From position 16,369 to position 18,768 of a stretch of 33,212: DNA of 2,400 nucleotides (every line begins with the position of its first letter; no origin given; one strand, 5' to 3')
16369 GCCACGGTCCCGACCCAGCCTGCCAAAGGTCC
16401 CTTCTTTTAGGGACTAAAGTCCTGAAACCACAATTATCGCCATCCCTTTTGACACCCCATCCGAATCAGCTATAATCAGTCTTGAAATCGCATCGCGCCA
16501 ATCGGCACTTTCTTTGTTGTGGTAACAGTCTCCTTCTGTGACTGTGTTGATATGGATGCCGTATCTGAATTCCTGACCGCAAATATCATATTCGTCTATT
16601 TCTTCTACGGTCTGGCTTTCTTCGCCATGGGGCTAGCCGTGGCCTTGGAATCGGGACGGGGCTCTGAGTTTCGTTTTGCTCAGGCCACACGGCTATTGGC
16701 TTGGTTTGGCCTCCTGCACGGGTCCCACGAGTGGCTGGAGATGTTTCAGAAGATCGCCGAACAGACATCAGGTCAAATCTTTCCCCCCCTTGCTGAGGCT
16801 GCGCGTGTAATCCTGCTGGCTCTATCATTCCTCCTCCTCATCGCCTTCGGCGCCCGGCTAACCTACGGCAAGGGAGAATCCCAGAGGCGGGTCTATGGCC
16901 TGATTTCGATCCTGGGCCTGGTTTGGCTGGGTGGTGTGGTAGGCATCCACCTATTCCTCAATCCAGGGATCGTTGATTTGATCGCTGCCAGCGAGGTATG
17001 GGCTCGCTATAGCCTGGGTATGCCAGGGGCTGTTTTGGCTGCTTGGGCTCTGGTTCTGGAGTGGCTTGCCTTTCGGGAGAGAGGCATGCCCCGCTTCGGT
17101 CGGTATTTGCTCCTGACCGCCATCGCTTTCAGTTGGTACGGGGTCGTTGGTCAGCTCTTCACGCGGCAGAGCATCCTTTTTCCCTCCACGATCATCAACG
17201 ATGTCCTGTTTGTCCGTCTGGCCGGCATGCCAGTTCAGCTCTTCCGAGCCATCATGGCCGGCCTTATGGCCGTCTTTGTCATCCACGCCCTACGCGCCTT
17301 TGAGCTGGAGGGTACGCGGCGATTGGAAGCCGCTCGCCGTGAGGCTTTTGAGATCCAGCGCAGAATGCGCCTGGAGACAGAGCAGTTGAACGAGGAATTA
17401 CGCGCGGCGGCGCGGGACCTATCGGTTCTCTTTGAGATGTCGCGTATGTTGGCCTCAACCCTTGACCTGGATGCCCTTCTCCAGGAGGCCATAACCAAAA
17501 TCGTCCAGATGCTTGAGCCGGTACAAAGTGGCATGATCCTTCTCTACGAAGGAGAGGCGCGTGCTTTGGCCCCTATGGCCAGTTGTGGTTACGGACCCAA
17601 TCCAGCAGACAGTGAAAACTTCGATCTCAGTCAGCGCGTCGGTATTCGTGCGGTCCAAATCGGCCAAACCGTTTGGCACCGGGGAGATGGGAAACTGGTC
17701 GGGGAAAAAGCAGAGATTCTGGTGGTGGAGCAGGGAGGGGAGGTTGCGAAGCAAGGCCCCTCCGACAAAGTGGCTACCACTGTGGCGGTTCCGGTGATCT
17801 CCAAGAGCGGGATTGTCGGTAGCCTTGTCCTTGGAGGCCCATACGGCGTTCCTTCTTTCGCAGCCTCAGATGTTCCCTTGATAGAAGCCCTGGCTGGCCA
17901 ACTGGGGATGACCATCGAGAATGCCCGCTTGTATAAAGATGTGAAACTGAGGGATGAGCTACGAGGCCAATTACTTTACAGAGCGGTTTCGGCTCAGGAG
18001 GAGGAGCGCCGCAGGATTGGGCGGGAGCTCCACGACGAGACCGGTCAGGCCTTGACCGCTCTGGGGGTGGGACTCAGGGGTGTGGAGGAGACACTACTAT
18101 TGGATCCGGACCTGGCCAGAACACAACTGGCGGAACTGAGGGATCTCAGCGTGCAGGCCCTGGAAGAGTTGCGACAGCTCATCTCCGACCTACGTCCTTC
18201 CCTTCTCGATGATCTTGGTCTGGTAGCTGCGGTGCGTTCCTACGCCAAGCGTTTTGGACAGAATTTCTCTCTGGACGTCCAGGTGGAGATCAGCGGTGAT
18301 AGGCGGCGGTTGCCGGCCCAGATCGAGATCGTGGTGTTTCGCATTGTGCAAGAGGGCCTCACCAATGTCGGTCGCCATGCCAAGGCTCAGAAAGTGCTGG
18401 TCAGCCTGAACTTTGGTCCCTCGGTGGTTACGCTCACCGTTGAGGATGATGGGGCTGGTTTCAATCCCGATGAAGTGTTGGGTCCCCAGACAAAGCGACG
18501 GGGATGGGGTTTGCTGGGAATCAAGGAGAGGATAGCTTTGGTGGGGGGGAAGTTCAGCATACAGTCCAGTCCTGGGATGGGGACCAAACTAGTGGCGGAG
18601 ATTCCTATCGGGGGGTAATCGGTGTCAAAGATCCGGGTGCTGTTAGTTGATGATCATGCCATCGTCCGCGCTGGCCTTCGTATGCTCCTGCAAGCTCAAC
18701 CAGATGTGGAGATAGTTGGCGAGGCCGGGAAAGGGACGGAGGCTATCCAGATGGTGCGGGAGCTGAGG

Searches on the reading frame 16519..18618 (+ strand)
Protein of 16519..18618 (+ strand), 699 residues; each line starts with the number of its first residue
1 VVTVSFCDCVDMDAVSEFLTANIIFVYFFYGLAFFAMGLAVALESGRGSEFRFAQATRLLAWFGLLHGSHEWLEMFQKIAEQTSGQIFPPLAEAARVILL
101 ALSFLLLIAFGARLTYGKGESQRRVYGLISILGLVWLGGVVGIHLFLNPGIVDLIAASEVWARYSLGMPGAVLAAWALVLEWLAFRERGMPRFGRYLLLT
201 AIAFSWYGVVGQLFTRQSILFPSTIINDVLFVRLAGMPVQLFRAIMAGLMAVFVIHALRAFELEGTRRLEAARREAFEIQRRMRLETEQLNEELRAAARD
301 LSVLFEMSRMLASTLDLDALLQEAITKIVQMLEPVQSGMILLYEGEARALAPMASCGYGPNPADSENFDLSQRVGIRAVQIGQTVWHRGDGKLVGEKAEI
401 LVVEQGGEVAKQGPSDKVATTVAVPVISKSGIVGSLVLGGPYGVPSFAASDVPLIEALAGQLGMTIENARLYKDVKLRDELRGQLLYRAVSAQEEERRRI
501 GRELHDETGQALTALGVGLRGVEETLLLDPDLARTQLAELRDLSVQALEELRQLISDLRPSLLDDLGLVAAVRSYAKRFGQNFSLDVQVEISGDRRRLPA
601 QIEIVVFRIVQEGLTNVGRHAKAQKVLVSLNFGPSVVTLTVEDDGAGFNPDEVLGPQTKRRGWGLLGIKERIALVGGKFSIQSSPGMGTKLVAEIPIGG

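Call 3: search_protein_families(library=pfam, proteins=[window:16519-18618:+], max_evalue=1)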
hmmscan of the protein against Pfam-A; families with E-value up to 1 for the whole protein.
window:16519-18618:+ (699 aa): 7 families
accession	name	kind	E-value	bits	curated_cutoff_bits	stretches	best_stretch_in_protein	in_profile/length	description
PF07730.19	HisKA_3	-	1.1e-16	61.6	24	1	496-562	1-67/68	Histidine kinase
PF02518.31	HATPase_c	-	9e-12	45.9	26.4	1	605-697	5-109/111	Histidine kinase-, DNA gyrase B-, and HSP90-like ATPase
PF13185.12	GAF_2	-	6.7e-07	30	28.6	1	315-467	2-136/136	GAF domain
PF13581.12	HATPase_c_2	-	3.6e-06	27.4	27.4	1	591-669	30-106/127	Histidine kinase-like ATPase domain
PF13492.12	GAF_3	-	8e-06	26.7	27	1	316-468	1-129/129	GAF domain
PF01590.32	GAF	-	0.00055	20.9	22.4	1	316-466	1-133/133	GAF domain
PF13589.12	HATPase_c_3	-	0.052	14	25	1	618-653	14-50/137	Histidine kinase-, DNA gyrase B-, and HSP90-like ATPase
